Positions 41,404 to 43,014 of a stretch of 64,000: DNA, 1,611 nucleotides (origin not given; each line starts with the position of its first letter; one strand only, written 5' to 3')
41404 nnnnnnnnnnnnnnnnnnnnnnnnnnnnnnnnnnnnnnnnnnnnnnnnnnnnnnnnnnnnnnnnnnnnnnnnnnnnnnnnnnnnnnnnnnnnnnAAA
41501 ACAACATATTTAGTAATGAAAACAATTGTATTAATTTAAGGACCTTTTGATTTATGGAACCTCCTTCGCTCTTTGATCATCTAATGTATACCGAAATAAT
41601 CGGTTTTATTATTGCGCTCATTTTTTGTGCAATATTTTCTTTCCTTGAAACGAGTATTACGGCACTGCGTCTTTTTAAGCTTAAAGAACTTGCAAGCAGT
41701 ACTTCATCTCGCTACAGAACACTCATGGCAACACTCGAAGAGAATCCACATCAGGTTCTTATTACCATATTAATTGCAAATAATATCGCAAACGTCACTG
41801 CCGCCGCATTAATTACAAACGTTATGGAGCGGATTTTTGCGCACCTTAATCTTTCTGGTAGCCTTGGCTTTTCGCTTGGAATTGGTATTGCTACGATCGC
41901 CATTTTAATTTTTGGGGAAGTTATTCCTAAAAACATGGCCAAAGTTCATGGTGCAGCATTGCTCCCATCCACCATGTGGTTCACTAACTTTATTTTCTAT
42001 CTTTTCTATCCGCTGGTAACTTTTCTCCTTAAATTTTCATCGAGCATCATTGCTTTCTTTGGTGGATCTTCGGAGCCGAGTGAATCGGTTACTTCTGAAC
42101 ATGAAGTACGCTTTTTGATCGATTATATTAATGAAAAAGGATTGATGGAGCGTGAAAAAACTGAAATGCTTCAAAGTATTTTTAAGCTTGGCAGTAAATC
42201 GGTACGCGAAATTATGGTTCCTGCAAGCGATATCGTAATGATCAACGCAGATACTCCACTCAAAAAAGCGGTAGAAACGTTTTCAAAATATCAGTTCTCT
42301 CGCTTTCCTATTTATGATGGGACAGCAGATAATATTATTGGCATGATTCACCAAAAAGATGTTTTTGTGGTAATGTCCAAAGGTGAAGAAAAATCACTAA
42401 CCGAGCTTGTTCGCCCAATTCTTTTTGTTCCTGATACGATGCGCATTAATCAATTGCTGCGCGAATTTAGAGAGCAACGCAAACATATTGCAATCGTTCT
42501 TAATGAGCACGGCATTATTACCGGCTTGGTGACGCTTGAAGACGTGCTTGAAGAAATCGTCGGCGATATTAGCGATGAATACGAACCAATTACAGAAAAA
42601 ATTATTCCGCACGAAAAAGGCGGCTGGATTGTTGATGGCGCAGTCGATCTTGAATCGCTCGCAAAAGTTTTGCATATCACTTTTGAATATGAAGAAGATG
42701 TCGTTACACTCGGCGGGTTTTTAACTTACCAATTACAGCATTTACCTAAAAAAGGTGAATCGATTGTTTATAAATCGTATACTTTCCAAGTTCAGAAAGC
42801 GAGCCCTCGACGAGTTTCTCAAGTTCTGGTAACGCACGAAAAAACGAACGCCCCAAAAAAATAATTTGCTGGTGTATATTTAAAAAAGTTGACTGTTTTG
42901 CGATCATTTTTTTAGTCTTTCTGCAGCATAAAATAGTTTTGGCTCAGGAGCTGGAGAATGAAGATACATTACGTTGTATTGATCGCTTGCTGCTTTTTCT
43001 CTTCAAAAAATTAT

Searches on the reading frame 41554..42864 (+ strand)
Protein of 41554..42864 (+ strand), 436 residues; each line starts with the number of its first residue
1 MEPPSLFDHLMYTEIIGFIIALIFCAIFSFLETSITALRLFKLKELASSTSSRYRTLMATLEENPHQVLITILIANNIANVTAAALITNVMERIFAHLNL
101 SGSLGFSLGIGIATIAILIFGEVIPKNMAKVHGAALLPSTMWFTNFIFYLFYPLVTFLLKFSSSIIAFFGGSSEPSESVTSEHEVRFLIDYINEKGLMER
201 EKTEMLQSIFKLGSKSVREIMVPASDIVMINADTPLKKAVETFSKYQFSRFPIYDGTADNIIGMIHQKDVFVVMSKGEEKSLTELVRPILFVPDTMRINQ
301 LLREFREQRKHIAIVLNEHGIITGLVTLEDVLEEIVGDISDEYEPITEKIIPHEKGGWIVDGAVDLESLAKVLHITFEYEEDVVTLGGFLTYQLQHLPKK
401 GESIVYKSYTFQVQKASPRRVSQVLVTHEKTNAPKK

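Call 72: search_protein_families(library=pfam, proteins=[window:41554-42864:+], max_evalue=0.001)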
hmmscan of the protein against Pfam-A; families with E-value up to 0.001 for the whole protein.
window:41554-42864:+ (436 aa): 3 families
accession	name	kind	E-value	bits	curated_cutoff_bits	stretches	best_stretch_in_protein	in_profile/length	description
PF01595.25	CNNM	-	5.6e-38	130.9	28.4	1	17-201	2-180/181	Cyclin M transmembrane N-terminal domain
PF03471.22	CorC_HlyC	-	3.5e-21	75.4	27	1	354-429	4-80/81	Transporter associated domain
PF00571.33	CBS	-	6.3e-19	68.5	24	2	217-273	1-54/57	CBS domain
